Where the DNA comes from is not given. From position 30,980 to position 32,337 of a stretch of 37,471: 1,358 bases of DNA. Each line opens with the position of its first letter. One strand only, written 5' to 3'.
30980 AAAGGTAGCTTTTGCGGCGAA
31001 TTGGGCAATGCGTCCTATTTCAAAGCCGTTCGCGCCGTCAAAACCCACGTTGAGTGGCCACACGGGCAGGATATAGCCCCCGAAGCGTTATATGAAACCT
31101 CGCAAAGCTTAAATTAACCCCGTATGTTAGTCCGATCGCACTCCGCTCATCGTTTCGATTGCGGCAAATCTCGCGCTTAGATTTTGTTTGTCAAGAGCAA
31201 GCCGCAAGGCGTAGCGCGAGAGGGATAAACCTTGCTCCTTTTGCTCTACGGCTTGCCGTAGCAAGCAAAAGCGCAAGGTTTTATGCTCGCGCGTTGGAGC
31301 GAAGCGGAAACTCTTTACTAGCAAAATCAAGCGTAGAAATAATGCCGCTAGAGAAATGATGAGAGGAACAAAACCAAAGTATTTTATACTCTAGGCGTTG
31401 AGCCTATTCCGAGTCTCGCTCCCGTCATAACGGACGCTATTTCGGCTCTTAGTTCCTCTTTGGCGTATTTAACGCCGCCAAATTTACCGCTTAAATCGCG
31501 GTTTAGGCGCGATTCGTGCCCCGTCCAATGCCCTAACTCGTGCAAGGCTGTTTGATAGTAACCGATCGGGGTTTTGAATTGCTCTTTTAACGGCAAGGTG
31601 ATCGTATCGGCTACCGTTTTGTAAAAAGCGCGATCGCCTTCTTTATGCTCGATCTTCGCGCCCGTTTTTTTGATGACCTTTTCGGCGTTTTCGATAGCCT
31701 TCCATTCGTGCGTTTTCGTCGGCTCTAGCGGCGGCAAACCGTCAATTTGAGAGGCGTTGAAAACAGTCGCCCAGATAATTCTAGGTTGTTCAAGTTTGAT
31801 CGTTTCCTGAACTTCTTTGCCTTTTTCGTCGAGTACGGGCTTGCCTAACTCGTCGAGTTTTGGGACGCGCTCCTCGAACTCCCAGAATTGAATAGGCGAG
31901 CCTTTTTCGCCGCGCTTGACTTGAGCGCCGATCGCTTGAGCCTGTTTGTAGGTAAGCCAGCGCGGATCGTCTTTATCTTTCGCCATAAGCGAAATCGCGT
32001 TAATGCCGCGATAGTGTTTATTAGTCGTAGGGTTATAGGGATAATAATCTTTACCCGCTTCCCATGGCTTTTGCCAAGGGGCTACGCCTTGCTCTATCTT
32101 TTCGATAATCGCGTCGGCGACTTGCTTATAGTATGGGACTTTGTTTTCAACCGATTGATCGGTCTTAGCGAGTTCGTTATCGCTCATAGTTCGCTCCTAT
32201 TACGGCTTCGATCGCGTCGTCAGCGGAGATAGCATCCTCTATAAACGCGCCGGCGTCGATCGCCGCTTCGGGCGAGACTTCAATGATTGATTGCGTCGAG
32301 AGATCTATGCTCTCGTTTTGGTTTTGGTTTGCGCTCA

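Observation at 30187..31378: DUF4160/DUF2442 gene pair with its own consensus promoter, bracketed by ~235-bp near-identical inverted repeats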

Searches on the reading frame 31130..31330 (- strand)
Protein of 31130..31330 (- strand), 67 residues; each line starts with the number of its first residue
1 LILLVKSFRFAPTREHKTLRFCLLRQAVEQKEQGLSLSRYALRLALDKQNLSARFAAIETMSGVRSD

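Call 73: search_protein_representatives(protein=window:31130-31330:-)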
Query: 67 residues. Proteins with E-value up to 0.001 (for the whole library): 1; up to 1e-10: 1; up to 1e-30: 0. The best 1 are listed.
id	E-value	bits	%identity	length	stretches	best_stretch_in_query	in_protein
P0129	1.5e-19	84.6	90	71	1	14-63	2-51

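Call 76: find_encoding_contigs(protein=P0129, flank=10000, max_places=10)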
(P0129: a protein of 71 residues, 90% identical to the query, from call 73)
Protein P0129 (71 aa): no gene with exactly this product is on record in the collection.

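Call 77: find_homologous_proteins(query=P0129, max_evalue=1)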
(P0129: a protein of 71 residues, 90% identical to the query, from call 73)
Query P0129 (71 aa): 1 proteins with E <= 1 among 2 candidates.
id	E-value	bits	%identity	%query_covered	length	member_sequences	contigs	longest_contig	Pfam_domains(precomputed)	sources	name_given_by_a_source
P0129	1.5e-36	140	100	100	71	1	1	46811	-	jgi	jgi:hypothetical protein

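Call 78: list_cluster_members(proteins=[P0129, P0123, P0122, P0002])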
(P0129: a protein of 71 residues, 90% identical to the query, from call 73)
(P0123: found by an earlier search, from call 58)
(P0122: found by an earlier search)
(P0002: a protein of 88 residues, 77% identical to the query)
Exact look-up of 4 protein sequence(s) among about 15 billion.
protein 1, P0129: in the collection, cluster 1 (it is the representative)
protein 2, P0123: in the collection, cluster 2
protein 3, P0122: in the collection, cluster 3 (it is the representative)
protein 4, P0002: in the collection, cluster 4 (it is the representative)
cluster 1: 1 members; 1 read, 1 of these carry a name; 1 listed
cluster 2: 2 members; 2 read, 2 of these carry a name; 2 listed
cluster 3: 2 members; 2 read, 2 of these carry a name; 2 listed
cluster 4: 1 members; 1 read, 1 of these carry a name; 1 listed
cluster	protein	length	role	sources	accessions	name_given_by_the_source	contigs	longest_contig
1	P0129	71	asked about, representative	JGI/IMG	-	hypothetical protein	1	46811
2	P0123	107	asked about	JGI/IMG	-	hypothetical protein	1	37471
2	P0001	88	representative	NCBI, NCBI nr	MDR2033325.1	MAG: DUF4160 domain-containing protein [Helicobacteraceae bacterium] | DUF4160 domain-containing protein [Helicobacteraceae bacterium]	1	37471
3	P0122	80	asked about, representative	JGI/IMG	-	hypothetical protein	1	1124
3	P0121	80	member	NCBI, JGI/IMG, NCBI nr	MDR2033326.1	MAG: DUF2442 domain-containing protein [Helicobacteraceae bacterium] | hypothetical protein | DUF2442 domain-containing protein [Helicobacteraceae bacterium]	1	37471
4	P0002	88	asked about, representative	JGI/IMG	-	hypothetical protein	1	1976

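Call 85: search_protein_families(library=padloc, proteins=[P0121], max_evalue=0.01)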
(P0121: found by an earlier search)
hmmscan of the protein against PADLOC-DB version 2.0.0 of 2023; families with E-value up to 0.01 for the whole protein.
P0121 (80 aa): 0 families

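Call 91: find_related_loci(query=P0129, collection=viral_contigs, flank=5000)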
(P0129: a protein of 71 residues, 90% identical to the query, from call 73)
Query P0129 (71 aa) in viral_contigs; peptide patterns used: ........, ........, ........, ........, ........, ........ (x = any residue, [..] = any of these).
57 stretches matched a pattern, but none encodes a relative of the query by tblastn (E <= 1e-3).

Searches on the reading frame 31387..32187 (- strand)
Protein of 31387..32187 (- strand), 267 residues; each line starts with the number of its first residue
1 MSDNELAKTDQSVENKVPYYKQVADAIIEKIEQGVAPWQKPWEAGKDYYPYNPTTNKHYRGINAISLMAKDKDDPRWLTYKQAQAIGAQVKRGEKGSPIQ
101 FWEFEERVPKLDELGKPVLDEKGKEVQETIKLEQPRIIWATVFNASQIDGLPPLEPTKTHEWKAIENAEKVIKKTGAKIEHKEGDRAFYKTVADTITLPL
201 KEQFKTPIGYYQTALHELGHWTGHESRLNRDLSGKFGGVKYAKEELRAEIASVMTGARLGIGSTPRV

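Call 7: search_protein_families(library=pfam, proteins=[window:31387-32187:-], max_evalue=0.01)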
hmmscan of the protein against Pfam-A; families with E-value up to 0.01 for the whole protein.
window:31387-32187:- (267 aa): 2 families
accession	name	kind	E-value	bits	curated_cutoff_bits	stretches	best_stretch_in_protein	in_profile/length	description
PF18818.7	MPTase-PolyVal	-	3e-35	121.5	27.5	1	166-266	1-100/126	Zincin-like metallopeptidase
PF08401.16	ArdcN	-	1.1e-30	106.8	22.6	1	19-131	3-115/123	N-terminal domain of anti-restriction factor ArdC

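Call 17: find_encoding_contigs(protein=window:31387-32187:-, flank=8000, max_places=10)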
Protein window:31387-32187:- (267 aa): 1 contig read that carries it; 1 place shown.
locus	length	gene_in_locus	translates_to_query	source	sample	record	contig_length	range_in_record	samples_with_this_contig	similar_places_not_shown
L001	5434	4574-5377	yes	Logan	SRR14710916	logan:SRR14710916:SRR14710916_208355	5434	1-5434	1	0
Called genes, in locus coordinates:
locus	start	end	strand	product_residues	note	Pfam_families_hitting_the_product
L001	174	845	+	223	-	PF02534:T4SS-DNA_transf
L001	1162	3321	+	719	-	PF27097:VirB4_TrbE_N, PF03135:CagE_TrbE_VirB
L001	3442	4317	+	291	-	PF00437:T2SSE, PF27713:UCP018868 (weak)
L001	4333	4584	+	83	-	-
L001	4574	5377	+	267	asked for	PF08401:ArdcN, PF18818:MPTase-PolyVal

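Call 30: find_related_loci(query=window:31387-32187:-, collection=genome_contigs, flank=10000)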
Query window:31387-32187:- (267 aa) in genome_contigs; peptide patterns used: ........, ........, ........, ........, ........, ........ (x = any residue, [..] = any of these).
280 stretches matched a pattern; 220 encode a relative of the query (tblastn E <= 1e-3); the best 80 are kept; 80 distinct loci.
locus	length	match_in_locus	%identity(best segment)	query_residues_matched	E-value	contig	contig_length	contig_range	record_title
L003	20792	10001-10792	58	4-265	2e-105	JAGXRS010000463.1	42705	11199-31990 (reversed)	MAG: Hydrogenophaga sp. isolate CROMO_A_119 c_000001130546, whole genome shotgun sequence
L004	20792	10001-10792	58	4-265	2e-105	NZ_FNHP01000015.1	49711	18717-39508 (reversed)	Oryzisolibacter propanilivorax strain EPL6, whole genome shotgun sequence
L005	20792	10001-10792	60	4-265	9e-106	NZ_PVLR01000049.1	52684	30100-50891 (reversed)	Malikia spinosa strain 83 contig_49, whole genome shotgun sequence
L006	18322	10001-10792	58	4-265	2e-105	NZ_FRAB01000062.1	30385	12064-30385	Paraburkholderia terricola strain LMG 20594, whole genome shotgun sequence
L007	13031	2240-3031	58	4-265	2e-105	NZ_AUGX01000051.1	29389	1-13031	Ottowia thiooxydans DSM 14619 G518DRAFT_scaffold00043.43_C, whole genome shotgun sequence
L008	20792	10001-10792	58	4-265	2e-105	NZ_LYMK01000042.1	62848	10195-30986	Variovorax sp. JS1663 JS1663_0042, whole genome shotgun sequence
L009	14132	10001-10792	58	4-265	2e-105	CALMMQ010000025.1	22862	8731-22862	MAG TPA_asm: uncultured Pleomorphomonas sp. isolate ERR3519524_bin.105_CONCOCT_v1.1_MAG genome assembly, contig: ERZ1505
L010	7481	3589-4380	58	4-265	2e-105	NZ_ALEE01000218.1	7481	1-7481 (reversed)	Melaminivora alkalimesophila strain CY1 1000218, whole genome shotgun sequence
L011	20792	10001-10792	58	4-265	2e-105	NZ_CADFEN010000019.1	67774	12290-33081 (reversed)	Burkholderia sp. BCC0506, whole genome shotgun sequence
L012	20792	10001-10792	58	4-265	2e-105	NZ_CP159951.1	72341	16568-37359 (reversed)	Mesorhizobium sp. ANAO-SY3R2 plasmid unnamed4, complete sequence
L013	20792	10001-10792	58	4-265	2e-105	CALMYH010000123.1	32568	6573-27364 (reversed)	MAG TPA_asm: uncultured Burkholderiales bacterium isolate SRR2107179_bin.39_CONCOCT_v1.1_MAG genome assembly, contig: ER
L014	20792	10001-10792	58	4-265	2e-105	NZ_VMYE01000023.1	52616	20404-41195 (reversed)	Extensimonas perlucida strain HX2-24 Scaffold23, whole genome shotgun sequence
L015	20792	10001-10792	58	4-265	3e-105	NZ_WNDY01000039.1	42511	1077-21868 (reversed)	MAG: Xylophilus sp. isolate cluster_DBSCAN_round5_1 GAK38_39, whole genome shotgun sequence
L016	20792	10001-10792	58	4-265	2e-105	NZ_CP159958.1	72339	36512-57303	Hydrogenophaga sp. ANAO-22 plasmid unnamed2, complete sequence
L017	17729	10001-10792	58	4-265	2e-105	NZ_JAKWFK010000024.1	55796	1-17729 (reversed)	Trinickia sp. Y13 NODE_24_length_55796_cov_73.472633, whole genome shotgun sequence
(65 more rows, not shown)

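Call 58: list_cluster_members(proteins=[P0001, window:31387-32187:-, window:32180-32428:-, window:32447-33340:-, window:33443-35599:-])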
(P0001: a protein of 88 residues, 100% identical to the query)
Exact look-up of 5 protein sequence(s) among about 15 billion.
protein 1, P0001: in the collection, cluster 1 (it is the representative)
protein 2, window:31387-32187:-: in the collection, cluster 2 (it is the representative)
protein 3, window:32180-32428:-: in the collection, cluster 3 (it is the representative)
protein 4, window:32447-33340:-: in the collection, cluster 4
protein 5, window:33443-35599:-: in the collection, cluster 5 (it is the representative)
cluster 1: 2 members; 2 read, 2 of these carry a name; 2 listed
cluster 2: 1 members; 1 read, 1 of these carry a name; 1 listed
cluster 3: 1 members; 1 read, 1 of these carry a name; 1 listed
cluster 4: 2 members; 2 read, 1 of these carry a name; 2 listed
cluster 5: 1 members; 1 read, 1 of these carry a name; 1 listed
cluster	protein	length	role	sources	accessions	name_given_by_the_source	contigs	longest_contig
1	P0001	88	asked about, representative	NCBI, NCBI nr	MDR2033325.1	MAG: DUF4160 domain-containing protein [Helicobacteraceae bacterium] | DUF4160 domain-containing protein [Helicobacteraceae bacterium]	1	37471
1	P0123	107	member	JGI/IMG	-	hypothetical protein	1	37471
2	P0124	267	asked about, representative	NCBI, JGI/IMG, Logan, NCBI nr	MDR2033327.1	MAG: ssDNA-binding domain-containing protein [Helicobacteraceae bacterium] | antirestriction protein ArdC | ssDNA-binding domain-containing protein [Helicobacteraceae bacterium]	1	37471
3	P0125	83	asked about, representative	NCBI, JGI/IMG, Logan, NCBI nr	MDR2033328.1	MAG: hypothetical protein LBP89_01670 [Helicobacteraceae bacterium] | hypothetical protein | hypothetical protein [Helicobacteraceae bacterium]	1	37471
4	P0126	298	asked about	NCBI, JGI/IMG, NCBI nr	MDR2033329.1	MAG: Flp pilus assembly complex ATPase component TadA [Helicobacteraceae bacterium] | type IV secretion system protein VirB11 | Flp pilus assembly complex ATPase component TadA [Helicobacteraceae bacterium]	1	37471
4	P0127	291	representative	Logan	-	-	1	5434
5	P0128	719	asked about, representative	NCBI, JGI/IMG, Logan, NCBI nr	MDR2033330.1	MAG: hypothetical protein LBP89_01680 [Helicobacteraceae bacterium] | hypothetical protein | hypothetical protein [Helicobacteraceae bacterium]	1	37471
